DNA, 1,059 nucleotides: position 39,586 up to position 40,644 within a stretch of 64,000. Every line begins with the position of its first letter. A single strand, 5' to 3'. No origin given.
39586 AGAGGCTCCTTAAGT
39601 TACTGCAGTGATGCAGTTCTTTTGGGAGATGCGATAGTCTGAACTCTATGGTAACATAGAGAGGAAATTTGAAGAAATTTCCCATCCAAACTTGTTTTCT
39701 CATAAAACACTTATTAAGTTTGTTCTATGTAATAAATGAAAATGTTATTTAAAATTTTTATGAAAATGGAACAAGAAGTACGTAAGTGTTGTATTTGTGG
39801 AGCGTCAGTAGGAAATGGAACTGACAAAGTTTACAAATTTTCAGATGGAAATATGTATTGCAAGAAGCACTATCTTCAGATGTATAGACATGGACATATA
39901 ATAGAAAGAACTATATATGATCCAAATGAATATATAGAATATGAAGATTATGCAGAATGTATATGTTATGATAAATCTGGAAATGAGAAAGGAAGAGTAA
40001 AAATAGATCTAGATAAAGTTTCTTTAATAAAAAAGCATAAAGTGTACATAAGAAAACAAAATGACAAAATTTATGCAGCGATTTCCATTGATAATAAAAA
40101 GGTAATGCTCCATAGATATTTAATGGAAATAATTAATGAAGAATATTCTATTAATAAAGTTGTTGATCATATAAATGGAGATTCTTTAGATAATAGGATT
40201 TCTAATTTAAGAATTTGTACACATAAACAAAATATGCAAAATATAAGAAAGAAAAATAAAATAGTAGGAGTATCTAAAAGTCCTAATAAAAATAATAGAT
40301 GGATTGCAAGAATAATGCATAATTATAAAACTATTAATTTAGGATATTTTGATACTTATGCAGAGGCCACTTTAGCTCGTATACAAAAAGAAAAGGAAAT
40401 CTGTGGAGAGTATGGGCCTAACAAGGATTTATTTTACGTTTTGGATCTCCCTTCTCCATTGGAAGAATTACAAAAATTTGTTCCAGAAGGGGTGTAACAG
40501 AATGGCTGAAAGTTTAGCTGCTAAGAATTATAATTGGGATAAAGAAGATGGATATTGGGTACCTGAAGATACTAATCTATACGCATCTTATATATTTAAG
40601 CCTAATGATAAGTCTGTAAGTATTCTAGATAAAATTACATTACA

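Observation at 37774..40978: nrdD (anaerobic RNR) interrupted by an HNH-AP2 homing endonuclease gene, parallel to the T4 nrdD intron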

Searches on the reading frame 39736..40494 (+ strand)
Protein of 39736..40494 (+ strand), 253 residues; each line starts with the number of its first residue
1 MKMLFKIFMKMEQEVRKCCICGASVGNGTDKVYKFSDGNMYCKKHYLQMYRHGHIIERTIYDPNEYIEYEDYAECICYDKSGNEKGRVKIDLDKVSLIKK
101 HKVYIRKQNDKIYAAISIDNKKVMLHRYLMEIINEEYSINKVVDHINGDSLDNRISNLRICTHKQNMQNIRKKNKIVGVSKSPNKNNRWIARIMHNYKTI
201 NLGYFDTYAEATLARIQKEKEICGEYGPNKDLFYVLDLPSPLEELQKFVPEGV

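Call 7: search_protein_families(library=pfam, proteins=[window:39736-40494:+], max_evalue=0.01)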
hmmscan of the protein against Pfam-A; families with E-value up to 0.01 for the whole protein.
window:39736-40494:+ (253 aa): 2 families
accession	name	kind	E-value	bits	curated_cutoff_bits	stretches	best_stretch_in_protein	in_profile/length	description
PF13392.12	HNH_3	-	8.6e-11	41.8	24.8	1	140-168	18-46/46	HNH endonuclease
PF00412.28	LIM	-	0.0055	17.4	22.9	0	17-49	28-57/58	LIM domain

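Call 36: search_protein_families(library=phrogs, proteins=[window:39736-40494:+], max_evalue=0.001)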
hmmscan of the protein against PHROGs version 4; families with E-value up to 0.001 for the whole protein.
window:39736-40494:+ (253 aa): 16 families
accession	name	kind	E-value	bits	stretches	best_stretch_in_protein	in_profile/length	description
phrog_99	-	DNA, RNA and nucleotide metabolism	1.2e-40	141.4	1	58-230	100-267/383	HNH endonuclease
phrog_4578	-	DNA, RNA and nucleotide metabolism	4.4e-17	63.2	1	137-226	26-118/130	HNH endonuclease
phrog_3593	-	DNA, RNA and nucleotide metabolism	6.6e-16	59.6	1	103-221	73-195/210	HNH endonuclease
phrog_959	-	DNA, RNA and nucleotide metabolism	6.2e-14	52.9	1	85-190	23-120/138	HNH endonuclease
phrog_59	-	DNA, RNA and nucleotide metabolism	1.9e-13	51.6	1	81-194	151-246/423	HNH endonuclease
phrog_374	-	DNA, RNA and nucleotide metabolism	6.3e-10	39.5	1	17-229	245-413/617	HNH endonuclease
phrog_36769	-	unknown function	4.9e-09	37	1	116-213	232-338/367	-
phrog_1492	-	DNA, RNA and nucleotide metabolism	6.3e-07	29.9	1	113-169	100-158/414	HNH endonuclease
phrog_14913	-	DNA, RNA and nucleotide metabolism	1.3e-05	26.3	1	102-169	15-87/149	HNH endonuclease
phrog_13470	-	DNA, RNA and nucleotide metabolism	3.3e-05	25.1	1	175-220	93-140/152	HNH endonuclease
phrog_24751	-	DNA, RNA and nucleotide metabolism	3.3e-05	25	1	183-215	17-49/65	HNH endonuclease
phrog_25114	-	unknown function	0.00012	23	1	96-166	60-127/156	-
phrog_10730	-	DNA, RNA and nucleotide metabolism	0.00015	22.5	1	118-178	88-149/234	HNH endonuclease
phrog_826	-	DNA, RNA and nucleotide metabolism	0.00016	22.4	1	108-171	92-159/281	HNH endonuclease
phrog_4947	-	unknown function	0.00043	21.9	1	163-215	43-95/121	-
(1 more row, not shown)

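Call 46: find_homologous_proteins(query=window:39736-40494:+)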
Query window:39736-40494:+ (253 aa): 279 proteins with E <= 0.001 among 500 candidates; the best 120 are listed.
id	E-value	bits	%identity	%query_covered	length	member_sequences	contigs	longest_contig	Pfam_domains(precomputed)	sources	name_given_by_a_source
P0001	1.0e-159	548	96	99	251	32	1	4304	PF13392.13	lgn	-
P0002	6.1e-112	391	71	92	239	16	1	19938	PF13392.13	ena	-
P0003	1.1e-109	384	71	92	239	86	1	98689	PF13392.13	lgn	-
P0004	1.4e-107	377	69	93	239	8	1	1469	PF13392.13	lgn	-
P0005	1.1e-104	367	97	68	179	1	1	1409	PF13392.13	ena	-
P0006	3.2e-101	356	63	94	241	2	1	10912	PF13392.13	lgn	-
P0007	3.7e-98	346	64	95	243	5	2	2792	PF13392.13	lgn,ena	-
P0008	3.6e-95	336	63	95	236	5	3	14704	PF13392.13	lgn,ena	-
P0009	1.3e-91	325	59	96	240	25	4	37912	PF13392.13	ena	-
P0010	5.5e-91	323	60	95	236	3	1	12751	PF13392.13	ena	-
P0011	7.3e-91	322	59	96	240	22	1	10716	PF13392.13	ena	-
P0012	1.6e-90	321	60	94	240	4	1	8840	PF13392.13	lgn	-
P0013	2.6e-90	320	60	93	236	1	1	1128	PF13392.13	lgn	-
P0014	7.0e-90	319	61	93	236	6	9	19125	PF13392.13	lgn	-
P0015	1.1e-89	318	61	96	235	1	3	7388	PF13392.13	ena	-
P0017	5.1e-89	316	59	95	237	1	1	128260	PF13392.13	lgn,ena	-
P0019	1.1e-88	315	60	95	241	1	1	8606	PF00847.27,PF13392.13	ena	-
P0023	4.6e-88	313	62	87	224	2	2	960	PF00847.27,PF13392.13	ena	-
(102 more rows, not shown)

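Call 48: search_protein_families(library=pfam, proteins=[P0019, P0023, P0001], max_evalue=10)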
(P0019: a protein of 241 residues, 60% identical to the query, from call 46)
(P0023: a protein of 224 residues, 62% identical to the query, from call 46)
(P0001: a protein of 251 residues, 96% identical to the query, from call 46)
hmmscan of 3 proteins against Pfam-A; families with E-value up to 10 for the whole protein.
P0019 (241 aa): 3 families
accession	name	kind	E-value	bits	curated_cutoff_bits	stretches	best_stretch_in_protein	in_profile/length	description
PF00847.26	AP2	-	1.4e-05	25.8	33.3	1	163-202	2-43/54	AP2 domain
PF13392.12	HNH_3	-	1.9e-05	24.6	24.8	1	128-156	18-46/46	HNH endonuclease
PF00412.28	LIM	-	0.07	13.8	22.9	1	11-35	29-57/58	LIM domain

P0023 (224 aa): 3 families
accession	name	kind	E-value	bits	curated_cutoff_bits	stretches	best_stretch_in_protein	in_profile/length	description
PF13392.12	HNH_3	-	6.2e-08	32.6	24.8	1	127-155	17-45/46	HNH endonuclease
PF00847.26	AP2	-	2.2e-05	25.1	33.3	1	164-202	2-42/54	AP2 domain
PF00412.28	LIM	-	0.83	10.4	22.9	1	5-37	28-57/58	LIM domain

P0001 (251 aa): 3 families
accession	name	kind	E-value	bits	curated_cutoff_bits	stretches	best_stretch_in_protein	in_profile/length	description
PF13392.12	HNH_3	-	1.7e-10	40.8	24.8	1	138-166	18-46/46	HNH endonuclease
PF00412.28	LIM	-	0.005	17.5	22.9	1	16-47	29-57/58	LIM domain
PF11781.13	Zn_ribbon_RRN7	-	1.8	8.7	27.1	0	16-41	7-25/32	Zinc-finger of RNA-polymerase I-specific TFIIB, Rrn7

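Call 49: find_encoding_contigs(protein=P0001, flank=3000, max_places=3)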
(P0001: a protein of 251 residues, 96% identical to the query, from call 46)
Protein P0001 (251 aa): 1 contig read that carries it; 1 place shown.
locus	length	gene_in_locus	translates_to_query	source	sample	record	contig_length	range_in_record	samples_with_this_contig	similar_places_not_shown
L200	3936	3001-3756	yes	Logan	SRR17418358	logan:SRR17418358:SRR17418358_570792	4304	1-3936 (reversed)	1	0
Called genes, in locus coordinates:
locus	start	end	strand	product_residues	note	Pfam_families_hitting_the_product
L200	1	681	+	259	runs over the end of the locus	-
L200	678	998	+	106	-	PF11750:DUF3307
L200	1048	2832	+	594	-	PF03477:ATP-cone, PF13597:NRDD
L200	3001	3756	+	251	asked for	PF13392:HNH_3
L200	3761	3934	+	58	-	?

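Call 69: search_solved_structures(query=A4, max_evalue=1, show_alignments=2)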
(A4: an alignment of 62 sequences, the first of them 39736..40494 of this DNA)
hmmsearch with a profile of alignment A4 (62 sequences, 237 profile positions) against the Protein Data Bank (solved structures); distinct sequences matched with E-value up to 1: 7.
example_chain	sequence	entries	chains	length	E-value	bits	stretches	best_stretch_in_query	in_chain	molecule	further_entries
1u3e_M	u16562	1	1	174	0.0015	21.3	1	104-160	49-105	HNH homing endonuclease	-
7wq5_A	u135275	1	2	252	0.0088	18.8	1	158-198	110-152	Ethylene-responsive transcription factor WRI1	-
7qb0_A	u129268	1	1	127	0.03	17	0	9-35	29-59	Isoform Alpha of Paxillin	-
7et4_A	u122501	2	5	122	0.061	16.1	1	159-196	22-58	AP2/ERF and B3 domain-containing transcription repressor TEM1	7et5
8p66_B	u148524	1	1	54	0.15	14.7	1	7-47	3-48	Clp protease ClpC,Heat shock survival AAA family ATPase ClpK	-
2nwv_A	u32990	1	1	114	0.43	13.3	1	44-103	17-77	XisI protein-like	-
6ohj_A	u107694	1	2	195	0.58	12.8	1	19-86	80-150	Debrominase Bmp8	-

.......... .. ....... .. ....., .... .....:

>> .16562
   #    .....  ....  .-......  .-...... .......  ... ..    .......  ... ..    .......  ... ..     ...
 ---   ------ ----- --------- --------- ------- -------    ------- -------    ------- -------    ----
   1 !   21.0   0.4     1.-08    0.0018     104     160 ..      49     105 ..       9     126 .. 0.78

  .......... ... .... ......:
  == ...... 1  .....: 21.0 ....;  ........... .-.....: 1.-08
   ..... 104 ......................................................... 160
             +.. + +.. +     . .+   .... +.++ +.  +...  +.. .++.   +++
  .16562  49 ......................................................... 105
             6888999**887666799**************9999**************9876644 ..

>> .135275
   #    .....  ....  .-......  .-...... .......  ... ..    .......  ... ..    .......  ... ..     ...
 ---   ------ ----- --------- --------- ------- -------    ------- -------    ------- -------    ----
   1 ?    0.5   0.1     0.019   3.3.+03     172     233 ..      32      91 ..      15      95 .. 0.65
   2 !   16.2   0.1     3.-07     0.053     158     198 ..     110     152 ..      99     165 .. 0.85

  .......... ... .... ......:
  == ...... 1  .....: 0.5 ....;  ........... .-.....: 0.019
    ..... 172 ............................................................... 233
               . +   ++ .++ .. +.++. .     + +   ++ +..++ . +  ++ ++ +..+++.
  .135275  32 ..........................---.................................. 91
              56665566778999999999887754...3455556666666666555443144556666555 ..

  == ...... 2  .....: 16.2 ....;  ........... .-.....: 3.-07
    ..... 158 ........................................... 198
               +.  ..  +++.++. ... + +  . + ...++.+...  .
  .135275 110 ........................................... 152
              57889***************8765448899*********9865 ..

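Call 76: predict_structure(alignment_id=A4)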
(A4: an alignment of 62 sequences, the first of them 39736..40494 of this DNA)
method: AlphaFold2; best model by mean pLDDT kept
length: 253 residues; sequences in the alignment: 62
mean_pLDDT: 88.8   pTM: 0.72
mean pLDDT of the five models: 88.8, 88.4, 88.1, 87.7, 85.8
residues with pLDDT >= 90: 172; 70-90: 62; 50-70: 6; < 50: 13
segments of 3 or more residues with pLDDT < 50: 2-6, 8-12, 251-253
pLDDT, mean of each block of 10 residues (from residue 1): 47 75 91 95 92 88 95 95 94 97 92 93 95 93 90 95 84 87 88 87 95 96 89 95 85 44
secondary structure, 60 per line:
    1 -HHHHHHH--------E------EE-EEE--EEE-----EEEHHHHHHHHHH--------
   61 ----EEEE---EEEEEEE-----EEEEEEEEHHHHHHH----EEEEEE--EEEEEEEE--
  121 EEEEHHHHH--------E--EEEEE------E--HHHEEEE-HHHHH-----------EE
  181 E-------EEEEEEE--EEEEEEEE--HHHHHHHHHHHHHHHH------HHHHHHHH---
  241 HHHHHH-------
elements in order: H2-8 E27-29 E32-34 E40-42 H43-52 E65-68 E72-78 E84-91 H92-98 E103-108 E111-118 E121-124 H125-129 E141-145 E158-161 H163-167 E179-181 E189-195 E198-205 H208-223 H230-237 H241-246

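Call 79: fold_search(model_id=the predicted structure, library=pdb)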
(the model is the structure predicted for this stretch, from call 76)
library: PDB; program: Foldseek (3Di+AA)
matches with E <= 10: 594; with E <= 0.001: 0
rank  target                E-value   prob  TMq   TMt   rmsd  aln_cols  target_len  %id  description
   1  7et5                  2.9e-02  1.00  0.20  0.47   7.4        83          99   24  Crystal structure of Arabidopsis TEM1 AP2 domain (released 2021-09-15)
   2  1u3e_M                3.5e-02  0.87  0.17  0.25  11.3       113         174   23  DNA binding and cleavage by the HNH homing endonuclease I-HmuI (released 2004-08-31)
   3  7wq5_A                1.5e-01  0.38  0.22  0.31  14.7       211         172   14  Crystal structure of Arabidopsis transcriptional factor WRINKLED1 with dsDNA (released 2022-08-31)
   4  7et4_D                1.5e-01  0.66  0.14  0.32   8.6       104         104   17  Crystal structure of Arabidopsis TEM1 AP2 domain (released 2021-09-15)
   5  6dm6_A                1.6e-01  0.06  0.11  0.08  18.0       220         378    8  Structure of DNA polymerase III subunit beta from Rickettsia conorii in complex with a natural product (released 2019-06-12)
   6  7et4_A                1.8e-01  0.54  0.13  0.30   9.4       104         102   16  Crystal structure of Arabidopsis TEM1 AP2 domain (released 2021-09-15)
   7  7et4_G                1.9e-01  0.95  0.13  0.31   5.4        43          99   35  Crystal structure of Arabidopsis TEM1 AP2 domain (released 2021-09-15)
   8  7et4_J                2.2e-01  0.41  0.13  0.28   9.4       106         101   17  Crystal structure of Arabidopsis TEM1 AP2 domain (released 2021-09-15)
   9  4fr9                  2.3e-01  0.13  0.10  0.17  18.7       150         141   13  Crystal structure of a BLIP-like protein (BF1215) from Bacteroides fragilis NCTC 9343 at 1.20 A resolution (released 2012-10-24)
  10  3u1w_A                2.7e-01  0.11  0.13  0.13  16.2       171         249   10  Crystal structure of a Calcium binding protein (BDI_1975) from Parabacteroides distasonis ATCC 8503 at 2.00 A resoluti (released 2012-01-25)
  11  7yny_C                2.7e-01  0.04  0.11  0.10  16.8       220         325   10  Crystal structure of baculovirus LEF-3 from Helicoverpa armigera nucleopolyhedrovirus (released 2023-01-25)
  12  4gat_A                3.1e-01  0.99  0.16  0.54   2.0        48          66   21  SOLUTION NMR STRUCTURE OF THE WILD TYPE DNA BINDING DOMAIN OF AREA COMPLEXED TO A 13BP DNA CONTAINING A CGATA SITE, RE (released 1998-01-28)
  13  8c7g_A                3.3e-01  0.09  0.13  0.06  14.3       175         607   10  Drosophila melanogaster Rab7 GEF complex Mon1-Ccz1-Bulli (released 2023-05-17)
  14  3fgb_B                3.7e-01  0.06  0.12  0.10  15.1       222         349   11  Crystal structure of the Q89ZH8_BACTN protein from Bacteroides thetaiotaomicron. Northeast Structural Genomics Consort (released 2008-12-23)
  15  6man_B                3.9e-01  0.04  0.11  0.08  17.2       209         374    8  Crystal structure of a DnaN sliding clamp DNA polymerase III subunit beta from Rickettsia bellii RML369-C (released 2018-09-05)
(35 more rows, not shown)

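Call 81: find_encoding_contigs(protein=P0003, flank=3000, max_places=2)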
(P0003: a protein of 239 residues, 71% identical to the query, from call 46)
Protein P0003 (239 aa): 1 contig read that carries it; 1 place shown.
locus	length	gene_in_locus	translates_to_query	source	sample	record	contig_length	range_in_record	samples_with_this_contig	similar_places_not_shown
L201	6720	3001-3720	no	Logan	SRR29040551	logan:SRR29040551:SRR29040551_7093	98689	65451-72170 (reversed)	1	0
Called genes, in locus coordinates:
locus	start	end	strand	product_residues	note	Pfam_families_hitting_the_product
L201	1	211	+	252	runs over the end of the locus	-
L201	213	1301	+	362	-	PF03477:ATP-cone, PF13597:NRDD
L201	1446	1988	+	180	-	PF07463:NUMOD4, PF13392:HNH_3 (weak)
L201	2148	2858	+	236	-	PF13597:NRDD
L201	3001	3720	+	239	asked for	PF13392:HNH_3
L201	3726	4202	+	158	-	PF13597:NRDD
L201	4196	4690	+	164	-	PF13353:Fer4_12 (weak)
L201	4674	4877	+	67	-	-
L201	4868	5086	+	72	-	-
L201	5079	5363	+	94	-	-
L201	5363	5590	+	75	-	-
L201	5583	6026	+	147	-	PF00692:dUTPase, PF22769:DCD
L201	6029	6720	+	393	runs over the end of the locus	PF01068:DNA_ligase_A_M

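Call 82: find_encoding_contigs(protein=P0017, flank=3000, max_places=2)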
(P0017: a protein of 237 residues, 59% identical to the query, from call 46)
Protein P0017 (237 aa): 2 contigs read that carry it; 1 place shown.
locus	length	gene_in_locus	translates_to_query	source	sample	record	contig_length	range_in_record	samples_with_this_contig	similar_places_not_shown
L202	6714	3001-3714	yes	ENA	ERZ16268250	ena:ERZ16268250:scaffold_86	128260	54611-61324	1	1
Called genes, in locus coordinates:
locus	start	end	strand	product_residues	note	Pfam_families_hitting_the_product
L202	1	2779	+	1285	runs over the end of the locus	PF03477:ATP-cone, PF14890:Intein_splicing (weak), PF13597:NRDD (weak), PF14890:Intein_splicing, PF13597:NRDD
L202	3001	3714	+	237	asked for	PF13392:HNH_3 (weak)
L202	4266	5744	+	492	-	-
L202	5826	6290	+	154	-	PF13684:FakA-like_C (faint)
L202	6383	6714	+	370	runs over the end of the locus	-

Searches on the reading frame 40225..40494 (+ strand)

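Call 48: search_protein_families(library=pfam, proteins=[window:40225-40494:+], max_evalue=10)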
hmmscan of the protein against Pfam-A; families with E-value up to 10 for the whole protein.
seq(90 aa): 2 families
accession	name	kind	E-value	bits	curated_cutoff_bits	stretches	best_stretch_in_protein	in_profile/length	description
PF11014.13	DUF2852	-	0.097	13.2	22.5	1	11-59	43-91/116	Protein of unknown function (DUF2852)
PF17324.7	BLI1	-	0.11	13.6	26.9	1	13-59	31-77/111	BLOC-1 interactor 1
